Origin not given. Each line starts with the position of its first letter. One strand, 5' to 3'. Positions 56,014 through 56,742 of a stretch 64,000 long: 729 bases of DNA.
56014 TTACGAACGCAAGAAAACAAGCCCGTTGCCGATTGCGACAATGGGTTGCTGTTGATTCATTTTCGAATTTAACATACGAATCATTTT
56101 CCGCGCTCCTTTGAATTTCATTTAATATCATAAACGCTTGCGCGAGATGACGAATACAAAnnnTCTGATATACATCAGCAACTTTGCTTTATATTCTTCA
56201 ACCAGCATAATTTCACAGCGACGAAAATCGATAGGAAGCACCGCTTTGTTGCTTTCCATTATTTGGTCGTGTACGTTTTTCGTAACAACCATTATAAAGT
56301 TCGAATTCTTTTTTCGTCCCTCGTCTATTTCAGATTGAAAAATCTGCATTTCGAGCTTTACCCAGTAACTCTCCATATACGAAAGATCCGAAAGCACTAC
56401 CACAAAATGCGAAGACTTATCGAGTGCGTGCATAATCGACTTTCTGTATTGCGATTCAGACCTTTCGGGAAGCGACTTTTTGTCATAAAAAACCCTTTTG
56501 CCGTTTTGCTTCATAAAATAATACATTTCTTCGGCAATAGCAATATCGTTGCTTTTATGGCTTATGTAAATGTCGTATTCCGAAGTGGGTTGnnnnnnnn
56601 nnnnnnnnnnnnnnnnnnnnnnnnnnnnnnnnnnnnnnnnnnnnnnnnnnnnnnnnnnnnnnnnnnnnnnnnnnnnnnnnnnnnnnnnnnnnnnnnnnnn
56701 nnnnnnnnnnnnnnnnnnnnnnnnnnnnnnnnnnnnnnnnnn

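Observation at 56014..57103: Orphan zinc-ribbon-TIR gene as a self-contained low-GC transcription unit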

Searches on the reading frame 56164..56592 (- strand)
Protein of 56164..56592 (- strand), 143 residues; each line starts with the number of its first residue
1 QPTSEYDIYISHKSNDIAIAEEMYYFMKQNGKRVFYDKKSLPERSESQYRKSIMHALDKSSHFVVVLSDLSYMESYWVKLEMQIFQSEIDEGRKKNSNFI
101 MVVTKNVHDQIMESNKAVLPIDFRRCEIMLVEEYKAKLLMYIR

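Call 24: find_homologous_proteins(query=A1, max_evalue=1e-10)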
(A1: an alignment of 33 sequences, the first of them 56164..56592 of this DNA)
Query A1 (33 sequences) (143 aa, profile of the alignment): 24 proteins with E <= 1e-10 among 977 candidates.
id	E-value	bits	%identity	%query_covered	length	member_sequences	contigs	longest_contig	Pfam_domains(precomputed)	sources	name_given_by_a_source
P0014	6.8e-60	219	54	99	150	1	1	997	PF13676.12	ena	-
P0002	7.4e-60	219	49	99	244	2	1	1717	PF13676.12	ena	-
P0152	4.8e-59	216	49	99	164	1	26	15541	PF13676.12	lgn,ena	-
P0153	6.0e-59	216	44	99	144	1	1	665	PF13676.12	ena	-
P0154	9.0e-59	215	47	99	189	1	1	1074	PF13676.12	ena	-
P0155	6.5e-57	209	46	98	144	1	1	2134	PF13676.12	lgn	-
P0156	1.8e-56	208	49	96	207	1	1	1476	PF13676.12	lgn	-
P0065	2.1e-56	208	44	99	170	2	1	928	PF13676.12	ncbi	-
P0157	3.5e-56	207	47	99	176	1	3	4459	PF13676.12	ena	-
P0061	3.2e-55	204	44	99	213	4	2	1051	PF13676.12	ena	-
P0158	7.1e-54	200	45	99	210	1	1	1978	PF13676.12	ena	-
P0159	1.3e-53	199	42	99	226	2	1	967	PF13676.12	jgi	jgi:hypothetical protein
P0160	2.7e-53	198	42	98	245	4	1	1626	PF13676.12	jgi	jgi:hypothetical protein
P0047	5.2e-53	197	47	98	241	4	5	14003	PF13676.12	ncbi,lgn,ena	-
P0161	1.2e-50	189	43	95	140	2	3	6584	PF13676.12,PF08937.17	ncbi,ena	-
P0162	1.4e-48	182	62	78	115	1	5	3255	PF13676.12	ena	-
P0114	5.4e-32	129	38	95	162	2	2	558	PF13676.12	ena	-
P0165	3.3e-30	123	36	95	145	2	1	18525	PF13676.12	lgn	-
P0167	3.4e-24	103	49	48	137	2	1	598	PF13676.12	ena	-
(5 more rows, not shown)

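Call 31: find_encoding_contigs(protein=P0152, flank=10000, max_places=6)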
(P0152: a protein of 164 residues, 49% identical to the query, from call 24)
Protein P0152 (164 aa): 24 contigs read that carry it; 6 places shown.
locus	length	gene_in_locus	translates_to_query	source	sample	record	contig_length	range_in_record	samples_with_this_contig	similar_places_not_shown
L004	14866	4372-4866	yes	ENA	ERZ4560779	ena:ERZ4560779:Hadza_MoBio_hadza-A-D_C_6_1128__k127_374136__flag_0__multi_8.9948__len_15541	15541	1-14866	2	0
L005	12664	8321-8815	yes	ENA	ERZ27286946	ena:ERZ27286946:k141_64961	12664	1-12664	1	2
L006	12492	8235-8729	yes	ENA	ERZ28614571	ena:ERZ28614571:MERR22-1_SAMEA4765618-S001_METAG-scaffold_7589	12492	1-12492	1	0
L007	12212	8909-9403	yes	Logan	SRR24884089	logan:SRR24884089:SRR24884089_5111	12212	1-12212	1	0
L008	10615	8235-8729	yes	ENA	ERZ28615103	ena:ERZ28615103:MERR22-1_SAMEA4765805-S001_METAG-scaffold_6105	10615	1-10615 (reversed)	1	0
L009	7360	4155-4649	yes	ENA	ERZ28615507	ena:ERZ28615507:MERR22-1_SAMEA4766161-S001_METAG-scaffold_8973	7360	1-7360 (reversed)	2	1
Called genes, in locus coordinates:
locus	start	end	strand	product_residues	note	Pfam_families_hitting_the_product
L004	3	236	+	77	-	?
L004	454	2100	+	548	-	PF13676:TIR_2, PF00069:Pkinase (faint), PF16697:Yop-YscD_cpl, PF00498:FHA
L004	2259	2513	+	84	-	PF13676:TIR_2 (weak)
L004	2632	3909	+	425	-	PF13676:TIR_2 (weak)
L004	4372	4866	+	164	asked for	PF13676:TIR_2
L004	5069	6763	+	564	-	PF09820:AAA-ATPase_like, PF08011:PDDEXK_9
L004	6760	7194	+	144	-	PF22751:DUF488-N3a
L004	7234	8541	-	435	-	PF01964:ThiC_Rad_SAM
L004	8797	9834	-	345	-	PF00155:Aminotran_1_2, PF01212:Beta_elim_lyase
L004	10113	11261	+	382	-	PF02492:cobW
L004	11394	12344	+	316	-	PF02492:cobW (weak), PF21537:DUF1980_C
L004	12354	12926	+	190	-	PF01195:Pept_tRNA_hydro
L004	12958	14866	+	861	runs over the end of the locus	?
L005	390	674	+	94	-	-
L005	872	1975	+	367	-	PF13676:TIR_2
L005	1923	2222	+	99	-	-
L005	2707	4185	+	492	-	PF13240:Zn_Ribbon_1 (weak), PF13676:TIR_2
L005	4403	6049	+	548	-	PF13676:TIR_2, PF00069:Pkinase (faint), PF16697:Yop-YscD_cpl, PF00498:FHA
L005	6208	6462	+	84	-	PF13676:TIR_2 (weak)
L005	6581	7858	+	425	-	PF13676:TIR_2 (weak)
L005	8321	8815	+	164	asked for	PF13676:TIR_2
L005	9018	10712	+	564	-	PF09820:AAA-ATPase_like, PF08011:PDDEXK_9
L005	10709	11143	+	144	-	PF22751:DUF488-N3a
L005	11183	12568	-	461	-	PF01964:ThiC_Rad_SAM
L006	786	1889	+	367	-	PF13676:TIR_2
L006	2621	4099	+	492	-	PF13240:Zn_Ribbon_1 (weak), PF13676:TIR_2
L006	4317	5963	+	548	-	PF13676:TIR_2, PF00069:Pkinase (faint), PF16697:Yop-YscD_cpl, PF00498:FHA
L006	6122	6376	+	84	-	PF13676:TIR_2 (weak)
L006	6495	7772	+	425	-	PF13676:TIR_2 (weak)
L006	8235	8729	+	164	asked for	PF13676:TIR_2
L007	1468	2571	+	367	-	PF13676:TIR_2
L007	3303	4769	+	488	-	PF13240:Zn_Ribbon_1 (weak), PF13676:TIR_2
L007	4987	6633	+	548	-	PF13676:TIR_2, PF00069:Pkinase (faint), PF16697:Yop-YscD_cpl, PF00498:FHA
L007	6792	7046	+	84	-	PF13676:TIR_2 (weak)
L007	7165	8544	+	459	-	PF13676:TIR_2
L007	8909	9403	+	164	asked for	PF13676:TIR_2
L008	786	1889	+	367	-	PF13676:TIR_2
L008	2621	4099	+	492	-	PF13240:Zn_Ribbon_1 (weak), PF13676:TIR_2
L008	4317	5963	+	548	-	PF13676:TIR_2, PF00069:Pkinase (faint), PF16697:Yop-YscD_cpl, PF00498:FHA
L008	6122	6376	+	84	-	PF13676:TIR_2 (weak)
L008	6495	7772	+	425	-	PF13676:TIR_2 (weak)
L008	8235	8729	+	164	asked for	PF13676:TIR_2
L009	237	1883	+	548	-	PF13676:TIR_2, PF00069:Pkinase (faint), PF16697:Yop-YscD_cpl, PF00498:FHA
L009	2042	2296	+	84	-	PF13676:TIR_2 (weak)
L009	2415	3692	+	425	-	PF13676:TIR_2 (weak)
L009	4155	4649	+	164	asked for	PF13676:TIR_2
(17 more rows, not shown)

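Call 33: predict_structure(alignment_id=A1)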
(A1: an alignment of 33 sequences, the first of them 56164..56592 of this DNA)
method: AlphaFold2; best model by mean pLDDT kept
length: 143 residues; sequences in the alignment: 33
mean_pLDDT: 92.6   pTM: 0.87
mean pLDDT of the five models: 92.6, 92.4, 92.4, 92.1, 91.7
residues with pLDDT >= 90: 120; 70-90: 14; 50-70: 7; < 50: 2
segments of 3 or more residues with pLDDT < 50: none
pLDDT, mean of each block of 10 residues (from residue 1): 76 96 97 91 74 93 98 96 97 94 98 97 96 95 87
secondary structure, 60 per line:
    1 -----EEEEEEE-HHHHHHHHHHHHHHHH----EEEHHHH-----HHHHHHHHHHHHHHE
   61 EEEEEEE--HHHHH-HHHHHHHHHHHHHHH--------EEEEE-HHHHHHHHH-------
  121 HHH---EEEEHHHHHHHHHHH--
elements in order: E6-12 H14-29 E34-36 H37-40 H46-59 E60-67 H70-74 H76-90 E99-103 H105-113 E127-130 H131-141

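Call 35: search_solved_structures(query=A1, max_evalue=0.01, show_alignments=3)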
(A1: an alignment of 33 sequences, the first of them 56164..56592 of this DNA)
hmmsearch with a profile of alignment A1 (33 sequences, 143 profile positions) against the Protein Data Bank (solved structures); distinct sequences matched with E-value up to 0.01: 30.
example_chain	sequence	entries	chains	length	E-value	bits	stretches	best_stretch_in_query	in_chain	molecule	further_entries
7uxr_A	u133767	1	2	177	2.4e-06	30.7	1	4-94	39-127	TIR domain protein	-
7uwg_A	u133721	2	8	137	4.5e-06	29.8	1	3-94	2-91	Molecular chaperone Tir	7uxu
4lzp_B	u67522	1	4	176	7e-06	29.2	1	3-83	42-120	Putative uncharacterized protein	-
9mud_K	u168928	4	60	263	9.5e-06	28.8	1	8-85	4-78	Cat1 (CRISPR associated TIR 1) pentagonal filament | Cat1 (CRISPR associated TIR 1) pentagonal filament assembly | Cat1 (CRISPR-associated TIR 1)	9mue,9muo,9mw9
8g83_A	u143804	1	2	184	1.1e-05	28.6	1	4-94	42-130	NAD(+) hydrolase AbTIR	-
4lqc_A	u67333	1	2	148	8.5e-05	25.7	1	3-83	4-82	TcpB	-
7vu8_B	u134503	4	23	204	0.00013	25.1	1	5-94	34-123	Flax rust resistance protein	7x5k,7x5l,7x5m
7jlv_A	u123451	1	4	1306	0.00016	24.8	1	4-82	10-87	Disease resistance protein Roq1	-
7jlu_A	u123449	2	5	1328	0.00016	24.8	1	4-82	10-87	Disease resistance protein Roq1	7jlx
4c7m_A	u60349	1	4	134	0.00025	24.2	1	6-83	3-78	Toll/interleukin-1 receptor domain-containing protein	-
3h16_A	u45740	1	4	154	0.00039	23.6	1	6-92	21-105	TIR protein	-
6o0w_A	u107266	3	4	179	0.00061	22.9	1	5-94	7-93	TIR-NB-LRR type resistance protein RUN1 | Disease resistance protein RUN1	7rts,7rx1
5ku7_A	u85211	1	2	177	0.0011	22.1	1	3-82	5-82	TIR-NB-LRR type resistance protein RPV1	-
8p2m_A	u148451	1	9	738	0.0012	22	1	4-84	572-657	NAD(+) hydrolase tir-1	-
3ozi_A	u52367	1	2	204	0.0015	21.6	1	5-94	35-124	L6tr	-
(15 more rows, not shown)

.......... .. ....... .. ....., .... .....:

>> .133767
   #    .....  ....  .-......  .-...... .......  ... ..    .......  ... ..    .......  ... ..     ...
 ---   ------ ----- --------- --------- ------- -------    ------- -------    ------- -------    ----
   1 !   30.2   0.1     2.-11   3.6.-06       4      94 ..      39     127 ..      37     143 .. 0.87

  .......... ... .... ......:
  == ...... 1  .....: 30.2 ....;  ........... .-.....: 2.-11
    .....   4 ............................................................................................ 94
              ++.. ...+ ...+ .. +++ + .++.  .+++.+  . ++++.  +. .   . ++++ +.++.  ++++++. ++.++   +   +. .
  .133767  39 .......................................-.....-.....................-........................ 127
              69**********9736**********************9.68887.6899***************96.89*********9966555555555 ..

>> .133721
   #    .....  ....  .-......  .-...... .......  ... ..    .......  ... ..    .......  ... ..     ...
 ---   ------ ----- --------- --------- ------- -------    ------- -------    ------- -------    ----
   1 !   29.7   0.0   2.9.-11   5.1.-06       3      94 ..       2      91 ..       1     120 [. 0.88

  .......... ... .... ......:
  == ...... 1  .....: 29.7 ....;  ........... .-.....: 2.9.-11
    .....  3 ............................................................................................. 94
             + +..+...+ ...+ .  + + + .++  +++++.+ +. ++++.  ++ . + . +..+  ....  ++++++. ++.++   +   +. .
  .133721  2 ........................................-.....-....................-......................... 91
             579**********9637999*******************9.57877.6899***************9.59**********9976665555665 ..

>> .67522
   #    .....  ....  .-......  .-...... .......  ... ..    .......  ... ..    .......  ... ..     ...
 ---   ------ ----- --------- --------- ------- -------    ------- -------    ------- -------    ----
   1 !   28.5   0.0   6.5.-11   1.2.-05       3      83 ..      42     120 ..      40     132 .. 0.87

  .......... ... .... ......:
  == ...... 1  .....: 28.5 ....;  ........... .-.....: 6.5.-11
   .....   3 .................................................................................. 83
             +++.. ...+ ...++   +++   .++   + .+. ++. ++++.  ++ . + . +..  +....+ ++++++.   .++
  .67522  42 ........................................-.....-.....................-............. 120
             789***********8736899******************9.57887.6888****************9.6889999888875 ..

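Call 36: fold_search(model_id=the predicted structure, library=pdb)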
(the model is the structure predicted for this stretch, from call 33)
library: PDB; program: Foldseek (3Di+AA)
matches with E <= 10: 1054; with E <= 0.001: 32
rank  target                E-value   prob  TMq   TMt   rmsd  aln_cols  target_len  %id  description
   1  9mw2_A                4.2e-05  1.00  0.68  0.73   3.9       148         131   19  Structure of SARM1 TIR domain bound to G6831 (released 2026-02-04)
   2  9ugj_F                5.4e-05  1.00  0.70  0.72   3.9       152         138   18  Structure of SARM1 bound to SIR3-ADPR (released 2026-02-18)
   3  9mw2_B                5.4e-05  1.00  0.65  0.68   4.2       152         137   19  Structure of SARM1 TIR domain bound to G6831 (released 2026-02-04)
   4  9mw1_B                6.1e-05  1.00  0.66  0.68   4.1       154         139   18  Structure of SARM1 TIR domain bound to G8758 (released 2026-02-04)
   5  8d0g_B                7.4e-05  1.00  0.67  0.68   4.0       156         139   17  Human SARM1 TIR domain bound to NB-3-ADPRP (released 2022-09-21)
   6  4w8g                  8.4e-05  1.00  0.64  0.72   3.2       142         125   15  Crystal structure of the TIR domain of the Toll-related Receptor TRR-2 from the lower metazoan Hydra magnipapillata (cry (released 2015-09-09)
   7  8p2m_B                9.0e-05  1.00  0.68  0.17   3.9       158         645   20  C. elegans TIR-1 protein. (released 2023-09-06)
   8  6o0q_A                9.6e-05  1.00  0.67  0.68   4.0       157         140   16  Crystal structure of the TIR domain from human SARM1 in complex with ribose (released 2019-09-04)
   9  5uzb_A                1.2e-04  1.00  0.67  0.67   3.7       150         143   15  Cryo-EM structure of the MAL TIR domain filament (released 2017-07-26)
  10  6o0u_A                1.4e-04  1.00  0.68  0.70   3.9       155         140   18  Crystal structure of the TIR domain H685A mutant from human SARM1 (released 2019-09-04)
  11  7uxu_A                1.6e-04  1.00  0.64  0.68   4.2       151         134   23  CryoEM structure of the TIR domain from AbTir in complex with 3AD (released 2022-09-07)
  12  9ugj_B                2.9e-04  1.00  0.66  0.67   4.2       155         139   17  Structure of SARM1 bound to SIR3-ADPR (released 2026-02-18)
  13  7vu8                  2.9e-04  1.00  0.59  0.51   7.9       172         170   13  L7-Tir domain with bound ligand (released 2022-06-01)
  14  7anw_A                3.7e-04  1.00  0.64  0.16   5.0       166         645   16  hSARM1 NAD+ complex (released 2020-11-11)
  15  9s0o_A                4.5e-04  1.00  0.58  0.60   5.6       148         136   11  Crystal structure of DNPH1 bound by compound 6 (released 2025-12-24)
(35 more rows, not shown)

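Call 39: find_related_loci(query=A2, collection=genome_contigs, flank=10000)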
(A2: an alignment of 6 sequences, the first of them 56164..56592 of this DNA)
Query A2 (143 aa) in genome_contigs; peptide patterns used: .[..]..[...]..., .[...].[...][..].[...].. (x = any residue, [..] = any of these).
100 stretches matched a pattern; 8 encode a relative of the query (tblastn E <= 1e-3); 8 distinct loci.
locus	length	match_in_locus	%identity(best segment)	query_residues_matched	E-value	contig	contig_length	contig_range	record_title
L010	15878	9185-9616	70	1-143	3e-67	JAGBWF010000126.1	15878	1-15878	MAG: Clostridia bacterium isolate RGIG9503 Yak_Cecum-5__c547046, whole genome shotgun sequence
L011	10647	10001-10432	69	1-143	7e-67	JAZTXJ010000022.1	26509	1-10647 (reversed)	MAG: Eubacteriales bacterium isolate T1900045330_YK20190019.MAGScoT_cleanbin_000034 SGB_6515_k141_1231765, whole genome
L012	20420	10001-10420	67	3-142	8e-65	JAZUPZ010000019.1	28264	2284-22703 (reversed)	MAG: Clostridia bacterium isolate T1900044862_TS20190328.MAGScoT_cleanbin_000003 SGB_3106_k141_1004477, whole genome sho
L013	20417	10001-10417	70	3-141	6e-65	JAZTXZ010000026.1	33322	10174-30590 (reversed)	MAG: Candidatus Avispirillum sp. isolate T1900045328_YK20190017.MAGScoT_cleanbin_000020 SGB_6485_k141_1858984, whole gen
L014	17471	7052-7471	64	3-142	8e-61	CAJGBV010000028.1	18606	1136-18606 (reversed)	MAG: Clostridiaceae bacterium isolate MAG15 genome assembly, contig: k141_7838221_length_18606_cov_13.0444, whole genome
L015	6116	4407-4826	59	3-142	2e-57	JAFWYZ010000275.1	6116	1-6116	MAG: Clostridia bacterium isolate RGIG6199 Sheep_Rectum-2__c792779, whole genome shotgun sequence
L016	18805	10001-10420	58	3-142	5e-57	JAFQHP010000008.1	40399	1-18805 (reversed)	MAG: Clostridia bacterium isolate RGIG1827 Goat_Cecum-5__c57298, whole genome shotgun sequence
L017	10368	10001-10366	54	4-125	7e-46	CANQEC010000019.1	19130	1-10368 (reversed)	MAG: uncultured Lachnospiraceae bacterium isolate Lapin-003-2__bin19 genome assembly, contig: Lapin-003-2__NODE_2725_len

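Call 43: search_protein_families(library=pfam, proteins=[L010:7388-7819:+, L010:9662-11932:-, L010:4914-6443:-, L013:7172-8620:+, L013:5500-7158:+, L013:10489-11469:+, L016:7547-8629:+, L016:6837-7550:+, L016:10484-11536:-, L014:7555-8883:+], max_evalue=0.001)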
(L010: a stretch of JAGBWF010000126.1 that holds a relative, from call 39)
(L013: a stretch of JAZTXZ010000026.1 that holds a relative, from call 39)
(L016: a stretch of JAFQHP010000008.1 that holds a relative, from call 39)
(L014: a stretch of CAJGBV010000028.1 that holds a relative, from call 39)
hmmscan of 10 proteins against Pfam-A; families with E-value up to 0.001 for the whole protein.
L010:7388-7819:+ (143 aa): 1 family
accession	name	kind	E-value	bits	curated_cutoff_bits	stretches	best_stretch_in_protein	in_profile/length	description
PF03652.20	RuvX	-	1.6e-39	135.7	29.2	1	7-140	1-134/134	Holliday junction resolvase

L010:9662-11932:- (756 aa): 1 family
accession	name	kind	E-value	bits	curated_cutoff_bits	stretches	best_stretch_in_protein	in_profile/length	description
PF05089.18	NAGLU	-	8.9e-11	41.7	25.5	1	342-479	194-335/336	Alpha-N-acetylglucosaminidase (NAGLU) tim-barrel domain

L010:4914-6443:- (509 aa): 2 families
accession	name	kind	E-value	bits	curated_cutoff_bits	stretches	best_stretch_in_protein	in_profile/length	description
PF02638.21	GHL10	-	2.5e-24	86.4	27.9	1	179-433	19-263/311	Glycosyl hydrolase-like 10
PF13200.12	DUF4015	-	5.3e-07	29.5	27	1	263-431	91-226/313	Putative glycosyl hydrolase domain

L013:7172-8620:+ (482 aa): 0 families

L013:5500-7158:+ (552 aa): 2 families
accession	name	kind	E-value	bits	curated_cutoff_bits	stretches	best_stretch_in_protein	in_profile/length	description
PF13320.12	GH123_cat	-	2.6e-100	336.4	23.1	1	176-505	1-323/324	Glycoside hydrolase 123, catalytic domain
PF22680.2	Glyco_hydro_123_N_2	-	0.00086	19.6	27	0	99-144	97-140/142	Glycoside hydrolase 123 N-terminal domain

L013:10489-11469:+ (326 aa): 2 families
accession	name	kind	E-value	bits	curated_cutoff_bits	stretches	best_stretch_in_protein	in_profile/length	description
PF02826.25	2-Hacid_dh_C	-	1.4e-53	181.3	25.1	1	109-293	1-178/178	D-isomer specific 2-hydroxyacid dehydrogenase, NAD binding domain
PF00389.36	2-Hacid_dh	-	1.4e-29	102.9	24.6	1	4-324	2-133/134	D-isomer specific 2-hydroxyacid dehydrogenase, catalytic domain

L016:7547-8629:+ (360 aa): 5 families
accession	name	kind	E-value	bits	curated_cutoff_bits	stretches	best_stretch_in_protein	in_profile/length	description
PF02518.31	HATPase_c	-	4.1e-27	95.3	26.4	1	252-357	2-107/111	Histidine kinase-, DNA gyrase B-, and HSP90-like ATPase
PF00512.31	HisKA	-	9e-19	67.7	26.9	1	142-206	2-65/66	His Kinase A (phospho-acceptor) domain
PF00672.30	HAMP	-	7.6e-08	33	25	1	85-136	2-52/53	HAMP domain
PF13581.12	HATPase_c_2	-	5.1e-07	30.2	27.4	1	264-338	40-113/127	Histidine kinase-like ATPase domain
PF14501.12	HATPase_c_5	-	0.00084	19.7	22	0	258-346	8-91/102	GHKL domain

L016:6837-7550:+ (237 aa): 2 families
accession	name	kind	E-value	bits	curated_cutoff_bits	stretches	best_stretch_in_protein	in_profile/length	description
PF00072.30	Response_reg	-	7e-27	94.2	30.2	1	18-127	1-110/111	Response regulator receiver domain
PF00486.34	Trans_reg_C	-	5.7e-20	71.6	26.2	1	163-233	4-76/77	Transcriptional regulatory protein, C terminal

L016:10484-11536:- (350 aa): 1 family
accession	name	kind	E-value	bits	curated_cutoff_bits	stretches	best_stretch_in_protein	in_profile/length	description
PF19789.6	DUF6273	-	1.2e-20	74.6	23.5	1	185-348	2-171/172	Domain of unknown function (DUF6273)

L014:7555-8883:+ (442 aa): 4 families
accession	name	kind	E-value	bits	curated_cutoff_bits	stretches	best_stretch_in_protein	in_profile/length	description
PF07690.21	MFS_1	-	2.7e-46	158.5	33.4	1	41-400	7-345/347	Major Facilitator Superfamily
PF03137.26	OATP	-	5.4e-08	32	25.8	1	165-339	180-380/545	Organic Anion Transporter Polypeptide (OATP) family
PF00083.30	Sugar_tr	-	5.7e-08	32.5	22.3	1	31-431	43-432/452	Sugar (and other) transporter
PF13347.12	MFS_2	-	1.4e-06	27.6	27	1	133-409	108-381/427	MFS/sugar transport protein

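Call 45: find_related_loci(query=A2, collection=viral_contigs, flank=6000)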
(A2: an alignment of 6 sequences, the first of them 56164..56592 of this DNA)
Query A2 (143 aa) in viral_contigs; peptide patterns used: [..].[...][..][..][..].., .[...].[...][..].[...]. (x = any residue, [..] = any of these).
227 stretches matched a pattern; 1 encode a relative of the query (tblastn E <= 1e-3); 1 distinct loci.
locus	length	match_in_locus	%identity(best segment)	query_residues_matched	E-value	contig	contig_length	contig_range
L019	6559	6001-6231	26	6-84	3e-6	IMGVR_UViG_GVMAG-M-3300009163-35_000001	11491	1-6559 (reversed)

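Call 67: search_protein_families(library=padloc, proteins=[L005:2707-4185:+, P0152], max_evalue=0.001)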
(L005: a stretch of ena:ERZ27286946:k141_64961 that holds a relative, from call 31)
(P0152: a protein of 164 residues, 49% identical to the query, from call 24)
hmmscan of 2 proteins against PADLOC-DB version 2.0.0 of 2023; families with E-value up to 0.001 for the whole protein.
L005:2707-4185:+ (492 aa): 1 family
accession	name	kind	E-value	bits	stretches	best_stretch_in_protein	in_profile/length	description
PDLC05062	PDC-S66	-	0.00023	18.7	1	361-426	137-201/282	-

P0152 (164 aa): 3 families
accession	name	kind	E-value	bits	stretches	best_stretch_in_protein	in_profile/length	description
PDLC05062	PDC-S66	-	9e-09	33.2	1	22-113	145-234/282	-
PDLC02012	SAVED5--SAVED_TIR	-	4.7e-07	27.2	1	27-127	15-108/404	-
PDLC00423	ThsB1|ThsB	-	1.7e-05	22.6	1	23-101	33-113/190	TIR-like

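Call 82: search_protein_families(library=ncbifam, proteins=[L005:2707-4185:+], max_evalue=0.001)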
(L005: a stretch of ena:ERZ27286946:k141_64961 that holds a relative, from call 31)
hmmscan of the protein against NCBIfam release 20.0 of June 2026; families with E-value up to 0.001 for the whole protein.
L005:2707-4185:+ (492 aa): 3 families
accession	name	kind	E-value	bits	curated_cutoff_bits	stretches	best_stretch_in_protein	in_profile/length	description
NF042941.1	Retron_TIR_antiphage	equivalog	9e-06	24.7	600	1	370-452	337-418/464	TIR domain-containing anti-phage reverse transcriptase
NF058526.1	Thoeris_type3_ThcB4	equivalog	2.2e-05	23.5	220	1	375-453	130-207/375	Thoeris type III anti-phage system protein ThcB4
NF045510.1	4Cys_prefix_kin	domain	3.3e-05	24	24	0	146-155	15-24/26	4-Cys prefix domain-containing protein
